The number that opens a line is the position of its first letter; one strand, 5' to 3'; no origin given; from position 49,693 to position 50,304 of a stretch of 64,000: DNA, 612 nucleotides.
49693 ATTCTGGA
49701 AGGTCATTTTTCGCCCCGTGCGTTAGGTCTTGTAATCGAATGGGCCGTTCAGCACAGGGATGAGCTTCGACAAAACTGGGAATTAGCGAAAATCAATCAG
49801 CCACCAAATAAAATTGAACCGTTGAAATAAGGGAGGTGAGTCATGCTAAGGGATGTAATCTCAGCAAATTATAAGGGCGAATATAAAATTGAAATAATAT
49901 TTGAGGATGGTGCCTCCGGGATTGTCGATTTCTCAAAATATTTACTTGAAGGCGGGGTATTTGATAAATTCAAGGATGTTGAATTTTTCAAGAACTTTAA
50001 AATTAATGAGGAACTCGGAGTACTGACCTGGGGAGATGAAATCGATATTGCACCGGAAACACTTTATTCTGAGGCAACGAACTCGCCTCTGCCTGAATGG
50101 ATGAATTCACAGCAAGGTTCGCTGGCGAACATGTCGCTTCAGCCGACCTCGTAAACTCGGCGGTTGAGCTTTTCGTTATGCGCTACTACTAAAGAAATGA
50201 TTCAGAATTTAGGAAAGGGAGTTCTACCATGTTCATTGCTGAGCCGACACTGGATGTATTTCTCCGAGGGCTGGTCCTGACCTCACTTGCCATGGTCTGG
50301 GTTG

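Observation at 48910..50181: Two attC-like sites framing a DUF4160/DUF2442 cassette: an integron cassette cluster without a visible integrase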

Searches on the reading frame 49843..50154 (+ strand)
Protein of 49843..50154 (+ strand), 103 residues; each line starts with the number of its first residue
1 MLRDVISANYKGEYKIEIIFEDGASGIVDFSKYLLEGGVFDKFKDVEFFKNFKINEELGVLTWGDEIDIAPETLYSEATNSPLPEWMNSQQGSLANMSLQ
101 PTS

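Call 8: search_protein_families(library=pfam, proteins=[window:49843-50154:+], max_evalue=0.01)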
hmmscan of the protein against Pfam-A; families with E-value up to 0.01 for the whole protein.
window:49843-50154:+ (103 aa): 1 family
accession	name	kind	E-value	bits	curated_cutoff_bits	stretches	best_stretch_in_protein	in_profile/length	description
PF10387.14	DUF2442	-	3.7e-16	59.5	23.9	1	5-79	1-71/72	Protein of unknown function (DUF2442)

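Call 9: find_encoding_contigs(protein=window:49843-50154:+, flank=10000, max_places=10)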
Protein window:49843-50154:+ (103 aa): 2 contigs read that carry it; 2 places shown.
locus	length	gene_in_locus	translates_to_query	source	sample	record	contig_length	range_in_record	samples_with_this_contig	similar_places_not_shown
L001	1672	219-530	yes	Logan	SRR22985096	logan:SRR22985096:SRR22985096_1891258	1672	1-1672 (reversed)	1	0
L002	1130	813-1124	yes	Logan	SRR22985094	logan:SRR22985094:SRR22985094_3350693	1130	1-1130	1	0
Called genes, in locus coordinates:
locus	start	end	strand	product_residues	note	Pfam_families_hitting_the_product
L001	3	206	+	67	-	?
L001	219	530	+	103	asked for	PF10387:DUF2442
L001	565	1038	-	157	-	PF00892:EamA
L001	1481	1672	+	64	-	?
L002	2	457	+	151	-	?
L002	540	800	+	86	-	PF13711:DUF4160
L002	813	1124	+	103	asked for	PF10387:DUF2442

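Call 20: find_related_loci(query=window:49843-50154:+, collection=genome_contigs, flank=10000)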
Query window:49843-50154:+ (103 aa) in genome_contigs; peptide patterns used: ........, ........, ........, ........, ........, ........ (x = any residue, [..] = any of these).
203 stretches matched a pattern; 82 encode a relative of the query (tblastn E <= 1e-3); the best 80 are kept; 80 distinct loci.
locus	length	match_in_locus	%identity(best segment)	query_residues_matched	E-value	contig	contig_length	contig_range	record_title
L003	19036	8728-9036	93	1-103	2e-62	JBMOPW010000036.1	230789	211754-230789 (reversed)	MAG: Candidatus Zhuqueibacterota bacterium isolate Betzabe_MAG138 MAG138_36, whole genome shotgun sequence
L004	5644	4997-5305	91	1-103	2e-60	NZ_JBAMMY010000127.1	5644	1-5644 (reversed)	Desulfobacterium sp. N47 k141_1013, whole genome shotgun sequence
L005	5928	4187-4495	90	1-103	1e-59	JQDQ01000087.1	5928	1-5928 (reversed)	Smithella sp. SCADC Smithella_SCADC_Contig_182, whole genome shotgun sequence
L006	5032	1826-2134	89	1-103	6e-60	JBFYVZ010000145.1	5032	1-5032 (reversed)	MAG: Desulfobacteraceae bacterium isolate PPR_0336 PPR_0336.fa_k121_755430, whole genome shotgun sequence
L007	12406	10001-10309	90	1-103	2e-59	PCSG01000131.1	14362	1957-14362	MAG: Desulfobacterales bacterium CG23_combo_of_CG06-09_8_20_14_all_51_8 CG23_scaffold_2295_c, whole genome shotgun seque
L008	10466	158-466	86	1-103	8e-58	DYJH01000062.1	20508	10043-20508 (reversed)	MAG TPA_asm: Desulfonema limicola isolate FI88_41_9 Afr_mines_FI88_968_length_20508_cov_3_543245, whole genome shotgun s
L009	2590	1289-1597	84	1-103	2e-57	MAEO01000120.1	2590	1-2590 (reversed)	MAG: Smithella sp. M82 Smithella_M82_scaffold_216, whole genome shotgun sequence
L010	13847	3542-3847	87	1-102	2e-56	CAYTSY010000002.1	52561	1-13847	MAG TPA_asm: uncultured Desulfobacteraceae bacterium isolate binchicken_co232_234 genome assembly, contig: NODE_970_leng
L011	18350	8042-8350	83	1-103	2e-55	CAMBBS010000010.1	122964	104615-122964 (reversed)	MAG: Desulfopila aestuarii DSM 18488 isolate MiH-14oct19-162 genome assembly, contig: MiH-14oct19-C130, whole genome sho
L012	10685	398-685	92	1-96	1e-55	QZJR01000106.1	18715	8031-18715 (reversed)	MAG: Deltaproteobacteria bacterium isolate SURF_34 Ga0104751_1004366, whole genome shotgun sequence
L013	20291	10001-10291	86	1-97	2e-54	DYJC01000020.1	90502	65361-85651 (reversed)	MAG TPA_asm: Desulfosudis oleivorans isolate FI88_44_71 Afr_mines_FI88_135_length_90502_cov_29_547392, whole genome shot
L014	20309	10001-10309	77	1-103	4e-52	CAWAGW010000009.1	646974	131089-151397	MAG: uncultured delta proteobacterium isolate MFD02416.bin.2.191 genome assembly, contig: contig_6039, whole genome shot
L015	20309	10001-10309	79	1-103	4e-51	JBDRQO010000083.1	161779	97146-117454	MAG: Pseudomonadota bacterium isolate MEGAHIT-group-2.49 k141_495851, whole genome shotgun sequence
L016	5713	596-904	78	1-103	6e-51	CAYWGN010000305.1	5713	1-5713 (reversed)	MAG TPA_asm: uncultured Desulfobacula sp. isolate binchicken_co243_219 genome assembly, contig: NODE_13979_length_5713_c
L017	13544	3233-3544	76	1-102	1e-50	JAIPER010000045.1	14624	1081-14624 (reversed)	MAG: Desulfohalobiaceae bacterium isolate Tobar18m-G6 Tobar18m-C1428, whole genome shotgun sequence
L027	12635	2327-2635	67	1-103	4e-45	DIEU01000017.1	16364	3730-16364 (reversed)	MAG TPA_asm: Firmicutes bacterium UBA5766 UBA5766_contig_74469, whole genome shotgun sequence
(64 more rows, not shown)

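Call 37: search_protein_families(library=ncbifam, proteins=[L027:79-1017:-, window:49843-50154:+], max_evalue=0.001)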
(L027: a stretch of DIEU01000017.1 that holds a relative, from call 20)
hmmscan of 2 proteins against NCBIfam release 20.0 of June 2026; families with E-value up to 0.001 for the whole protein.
L027:79-1017:- (312 aa): 12 families
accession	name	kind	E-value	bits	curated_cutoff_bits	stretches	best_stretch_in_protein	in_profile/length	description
TIGR02249.1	integrase_gron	subfamily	4.2e-114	381.2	265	1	4-310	8-314/315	integron integrase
NF011946.0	PRK15417.1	equivalog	9.9e-95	317.5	435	1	5-310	24-329/337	integron integrase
NF040815.2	recomb_XerA_Arch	equivalog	4e-46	157.7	220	2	4-166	6-165/263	site-specific tyrosine recombinase/integron integrase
TIGR02224.1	recomb_XerC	equivalog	4.4e-41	141.2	335.15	2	235-299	216-280/295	tyrosine recombinase XerC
TIGR02225.1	recomb_XerD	equivalog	3e-39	135.1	329.6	2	240-299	218-277/290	site-specific tyrosine recombinase XerD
NF001399.0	PRK00283.1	subfamily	2.3e-36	125.6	279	1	9-299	21-286/300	tyrosine recombinase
NF002331.0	PRK01287.1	subfamily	1.3e-28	100.1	371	2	236-300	251-316/365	site-specific tyrosine recombinase XerC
NF003462.0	PRK05084.1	equivalog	4.3e-15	55.3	267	1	253-299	301-347/360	tyrosine recombinase XerS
NF007371.0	PRK09871.1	subfamily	5.2e-11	42.4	222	1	240-296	118-174/198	tyrosine-type DNA invertase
NF007370.0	PRK09870.1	subfamily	2e-08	34.1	221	1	242-297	125-180/200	tyrosine-type DNA invertase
NF002685.0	PRK02436.1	equivalog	5.6e-05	23.1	178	1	5-183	9-180/245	site-specific tyrosine recombinase XerD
NF040693.1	recomb_GmtY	equivalog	0.00087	18.6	340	0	256-297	392-433/441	gamma-mobile-trio recombinase GmtY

window:49843-50154:+ (103 aa): 1 family
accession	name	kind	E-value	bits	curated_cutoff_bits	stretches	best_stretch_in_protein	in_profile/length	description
NF048016.1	antoxin_DhiA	equivalog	6.1e-07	30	200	1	5-76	4-69/160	type II toxin-antitoxin system antitoxin DhiA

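Call 75: search_protein_families(library=padloc, proteins=[window:49843-50154:+], max_evalue=0.01)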
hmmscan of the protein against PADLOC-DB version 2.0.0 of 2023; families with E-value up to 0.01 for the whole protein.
window:49843-50154:+ (103 aa): 0 families
